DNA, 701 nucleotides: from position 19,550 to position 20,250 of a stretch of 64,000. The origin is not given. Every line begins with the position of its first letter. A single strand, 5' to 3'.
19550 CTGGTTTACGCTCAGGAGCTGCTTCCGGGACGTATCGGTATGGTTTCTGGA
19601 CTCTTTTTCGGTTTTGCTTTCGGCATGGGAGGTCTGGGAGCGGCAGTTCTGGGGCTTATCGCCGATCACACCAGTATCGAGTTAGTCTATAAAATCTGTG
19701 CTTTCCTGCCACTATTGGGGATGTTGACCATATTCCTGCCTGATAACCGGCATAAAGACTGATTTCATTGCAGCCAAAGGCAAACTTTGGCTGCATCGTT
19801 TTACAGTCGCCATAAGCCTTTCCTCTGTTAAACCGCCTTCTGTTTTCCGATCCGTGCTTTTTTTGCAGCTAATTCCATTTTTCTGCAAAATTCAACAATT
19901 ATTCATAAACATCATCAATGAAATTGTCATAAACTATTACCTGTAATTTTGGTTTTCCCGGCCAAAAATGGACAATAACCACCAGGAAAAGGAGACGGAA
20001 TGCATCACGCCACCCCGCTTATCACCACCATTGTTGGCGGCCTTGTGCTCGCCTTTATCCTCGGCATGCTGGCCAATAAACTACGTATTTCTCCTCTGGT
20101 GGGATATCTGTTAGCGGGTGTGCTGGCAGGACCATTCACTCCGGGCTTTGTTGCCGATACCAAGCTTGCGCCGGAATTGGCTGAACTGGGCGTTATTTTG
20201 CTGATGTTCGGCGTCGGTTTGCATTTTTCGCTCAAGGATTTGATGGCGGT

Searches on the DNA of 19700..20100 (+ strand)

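Call 5: search_dna_similar(query=window:19700-20100:+, collection=ecoli_genomes, mode=near, max_rows=10, rows=spread)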
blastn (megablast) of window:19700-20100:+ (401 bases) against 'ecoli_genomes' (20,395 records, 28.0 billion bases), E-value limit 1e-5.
Records with a match: 5423; places in all: 5426; records where one place covers at least 80% of the query: 5421.
Genomes with a match: 5423 of 5426; with a place that covers at least 80% of the query: 5421. Places per genome that has any: lowest 1, median 1, highest 2. On chromosomes: 5424 places; on plasmids: 2.
Best place of each record, by identity: >=99% 5416; 95-99% 4; 80-90% 3.
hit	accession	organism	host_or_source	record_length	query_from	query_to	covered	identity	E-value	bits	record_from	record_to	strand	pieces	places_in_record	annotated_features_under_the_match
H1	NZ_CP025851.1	Escherichia coli strain 510016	Homo sapiens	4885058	1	401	100%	100.0%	0e+0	741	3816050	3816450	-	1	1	ybaL: YbaL family putative K(+) efflux transporter | fsr: fosmidomycin MFS transporter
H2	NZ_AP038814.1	Escherichia coli strain TB354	Gallus gallus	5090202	1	401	100%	100.0%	0e+0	741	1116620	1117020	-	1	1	ybaL: YbaL family putative K(+) efflux transporter | fsr: fosmidomycin MFS transporter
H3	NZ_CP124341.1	Escherichia coli strain AVS0710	wastewater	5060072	1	401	100%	99.8%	0e+0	736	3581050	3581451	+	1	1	ybaL: YbaL family putative K(+) efflux transporter | fsr: fosmidomycin MFS transporter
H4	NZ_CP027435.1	Escherichia coli strain 2014C-3599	missing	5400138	1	401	100%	99.5%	0e+0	730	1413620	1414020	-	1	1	ybaL: YbaL family putative K(+) efflux transporter | fsr: fosmidomycin MFS transporter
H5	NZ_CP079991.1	Escherichia coli strain KMS2005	laboratory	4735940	1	401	100%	99.5%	0e+0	730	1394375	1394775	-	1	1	ybaL: YbaL family putative K(+) efflux transporter | fsr: fosmidomycin MFS transporter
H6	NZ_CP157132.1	Escherichia coli strain UTAK-18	Bos taurus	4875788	1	401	100%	99.5%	0e+0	730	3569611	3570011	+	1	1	ybaL: YbaL family putative K(+) efflux transporter | fsr: fosmidomycin MFS transporter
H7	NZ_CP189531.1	Escherichia coli strain N427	Homo sapiens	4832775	1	401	100%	99.5%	0e+0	730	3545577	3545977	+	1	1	ybaL: YbaL family putative K(+) efflux transporter | fsr: fosmidomycin MFS transporter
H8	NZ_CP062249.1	Escherichia coli strain AML002_ev01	not applicable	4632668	1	401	100%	99.3%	0e+0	725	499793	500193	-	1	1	ybaL: YbaL family putative K(+) efflux transporter | fsr: fosmidomycin MFS transporter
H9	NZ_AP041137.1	Escherichia coli strain WR14-2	Homo sapiens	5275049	1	401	100%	99.3%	0e+0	725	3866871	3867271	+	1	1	ybaL: YbaL family putative K(+) efflux transporter | fsr: fosmidomycin MFS transporter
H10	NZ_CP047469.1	Escherichia coli strain DY612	pig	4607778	166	401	59%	99.2%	7e-116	425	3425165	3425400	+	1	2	ybaL: YbaL family putative K(+) efflux transporter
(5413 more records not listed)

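Call 16: search_rna_families(source=window, start=19700, end=20100, threshold=evalue, max_evalue=10)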
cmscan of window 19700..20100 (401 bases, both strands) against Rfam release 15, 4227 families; matches with E-value up to 10: 3.
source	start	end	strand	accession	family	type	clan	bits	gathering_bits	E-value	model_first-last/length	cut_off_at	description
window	19716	19775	+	RF00274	SNORD57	Gene; snRNA; snoRNA; CD-box;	CL00058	13.6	47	7.6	1-72/72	no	Small nucleolar RNA SNORD57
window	20003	20065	-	RF01276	sR53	Gene; snRNA; snoRNA; CD-box;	-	11.1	49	3.9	1-60/60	no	Small nucleolar RNA sR53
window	19978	19999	+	RF02186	ST7-OT3_4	Gene; lncRNA;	-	9.3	80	9.4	51-73/73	no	ST7 overlapping transcript 3 conserved region 4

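Call 47: search_dna_similar(query=window:19846-19905:+, collection=ecoli_genomes, mode=near, max_rows=30, rows=spread)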
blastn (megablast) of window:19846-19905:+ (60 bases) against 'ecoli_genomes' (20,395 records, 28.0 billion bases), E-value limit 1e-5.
Records with a match: 5389; places in all: 5389; records where one place covers at least 80% of the query: 5387.
Genomes with a match: 5389 of 5426; with a place that covers at least 80% of the query: 5387. Places per genome that has any: lowest 1, median 1, highest 1. On chromosomes: 5387 places; on plasmids: 2.
Best place of each record, by identity: >=99% 1202; 95-99% 4184; 90-95% 3.
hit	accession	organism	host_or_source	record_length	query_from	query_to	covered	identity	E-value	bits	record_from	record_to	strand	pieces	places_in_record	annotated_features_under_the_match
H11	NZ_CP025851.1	Escherichia coli strain 510016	Homo sapiens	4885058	1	60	100%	100.0%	2e-22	111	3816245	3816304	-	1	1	none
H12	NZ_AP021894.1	Escherichia coli strain 2018-10-1CC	Homo sapiens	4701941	1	60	100%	100.0%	2e-22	111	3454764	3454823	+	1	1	none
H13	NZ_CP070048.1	Escherichia coli strain FDAARGOS_1290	Homo sapiens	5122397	1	60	100%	100.0%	2e-22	111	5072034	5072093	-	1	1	none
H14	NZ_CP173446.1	Escherichia coli strain 98232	Homo sapiens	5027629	1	60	100%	100.0%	2e-22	111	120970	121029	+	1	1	none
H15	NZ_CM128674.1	Escherichia coli strain EC444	pharyngeal swab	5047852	1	60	100%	100.0%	2e-22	111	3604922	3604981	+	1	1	none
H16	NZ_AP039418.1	Escherichia coli strain BroCaecum-55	Gallus gallus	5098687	1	60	100%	100.0%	2e-22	111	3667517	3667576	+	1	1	none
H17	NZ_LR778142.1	Escherichia coli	soil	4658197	1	60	100%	100.0%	2e-22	111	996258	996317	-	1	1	none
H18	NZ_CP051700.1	Escherichia coli strain SCU-125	Homo sapiens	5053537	1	60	100%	98.4%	8e-21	106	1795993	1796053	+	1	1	none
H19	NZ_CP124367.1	Escherichia coli strain AVS0465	environmental: river near WWTP effluent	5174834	1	60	100%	98.4%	8e-21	106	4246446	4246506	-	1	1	none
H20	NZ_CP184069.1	Escherichia coli strain 1449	Homo sapiens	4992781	1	60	100%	98.4%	8e-21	106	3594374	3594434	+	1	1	none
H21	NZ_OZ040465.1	Escherichia coli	-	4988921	1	60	100%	98.4%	8e-21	106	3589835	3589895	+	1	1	none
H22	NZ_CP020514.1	Escherichia coli strain 219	Homo sapiens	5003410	1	60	100%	98.3%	8e-21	106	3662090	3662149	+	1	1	none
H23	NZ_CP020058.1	Escherichia coli strain AR_0061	missing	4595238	1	60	100%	98.3%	8e-21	106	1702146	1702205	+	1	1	none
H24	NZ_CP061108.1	Escherichia coli strain 1EC187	Homo sapiens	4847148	1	60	100%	98.3%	8e-21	106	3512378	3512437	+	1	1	none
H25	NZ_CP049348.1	Escherichia coli strain 3R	Chicken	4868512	1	60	100%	98.3%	8e-21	106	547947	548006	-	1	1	none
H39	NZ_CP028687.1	Escherichia coli strain 110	cattle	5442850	1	60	100%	96.7%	1e-18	99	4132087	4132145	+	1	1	none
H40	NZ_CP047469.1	Escherichia coli strain DY612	pig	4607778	20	60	68%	97.6%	3e-10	71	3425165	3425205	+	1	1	none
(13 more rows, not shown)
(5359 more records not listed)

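Call 48: get_annotated_region(hit=H18, flank=30)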
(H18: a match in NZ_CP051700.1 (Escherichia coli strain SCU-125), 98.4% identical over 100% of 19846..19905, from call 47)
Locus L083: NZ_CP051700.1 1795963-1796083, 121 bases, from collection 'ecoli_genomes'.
description: Escherichia coli strain SCU-125 chromosome, complete genome
organism: Escherichia coli strain SCU-125 (NCBI taxid 562)
replicon: chromosome; assembly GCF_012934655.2
host: Homo sapiens; source: rectal swab from healthy college student; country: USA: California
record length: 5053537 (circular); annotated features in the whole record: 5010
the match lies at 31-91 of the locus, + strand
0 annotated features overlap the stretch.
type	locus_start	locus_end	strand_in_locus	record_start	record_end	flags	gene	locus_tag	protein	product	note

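Call 49: get_annotated_region(hit=H22, flank=30)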
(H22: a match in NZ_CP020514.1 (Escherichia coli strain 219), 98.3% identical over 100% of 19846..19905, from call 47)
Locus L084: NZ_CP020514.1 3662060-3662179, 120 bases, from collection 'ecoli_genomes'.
description: Escherichia coli strain 219 chromosome, complete genome
organism: Escherichia coli strain 219 (NCBI taxid 562)
replicon: chromosome; assembly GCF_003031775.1
host: Homo sapiens; source: blood; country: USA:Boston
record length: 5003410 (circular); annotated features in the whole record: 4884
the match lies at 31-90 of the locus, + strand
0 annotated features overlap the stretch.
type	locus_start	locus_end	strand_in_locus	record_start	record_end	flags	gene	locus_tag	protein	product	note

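Call 50: get_annotated_region(hit=H39, flank=30)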
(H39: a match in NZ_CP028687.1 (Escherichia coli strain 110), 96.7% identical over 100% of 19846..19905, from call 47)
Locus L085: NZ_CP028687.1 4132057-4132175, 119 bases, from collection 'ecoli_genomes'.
description: Escherichia coli strain 110 chromosome, complete genome
organism: Escherichia coli strain 110 (NCBI taxid 562)
replicon: chromosome; assembly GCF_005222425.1
host: -; source: cattle; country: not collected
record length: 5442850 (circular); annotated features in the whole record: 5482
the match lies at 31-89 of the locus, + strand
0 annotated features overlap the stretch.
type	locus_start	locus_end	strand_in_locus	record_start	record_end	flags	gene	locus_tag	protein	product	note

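Call 51: get_annotated_region(hit=H40, flank=150)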
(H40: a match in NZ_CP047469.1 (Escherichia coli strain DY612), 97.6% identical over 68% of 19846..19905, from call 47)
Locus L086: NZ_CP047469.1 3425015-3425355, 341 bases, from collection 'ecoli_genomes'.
description: Escherichia coli strain DY612 chromosome, complete genome
organism: Escherichia coli strain DY612 (NCBI taxid 562)
replicon: chromosome; assembly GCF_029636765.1
host: pig; source: missing; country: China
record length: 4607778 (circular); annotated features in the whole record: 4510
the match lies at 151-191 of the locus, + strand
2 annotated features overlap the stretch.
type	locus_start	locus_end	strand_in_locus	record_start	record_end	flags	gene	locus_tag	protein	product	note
CDS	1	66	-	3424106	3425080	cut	-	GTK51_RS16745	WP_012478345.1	IS30-like element ISApl1 family transposase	-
CDS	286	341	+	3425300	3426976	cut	ybaL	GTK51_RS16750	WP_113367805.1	YbaL family putative K(+) efflux transporter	-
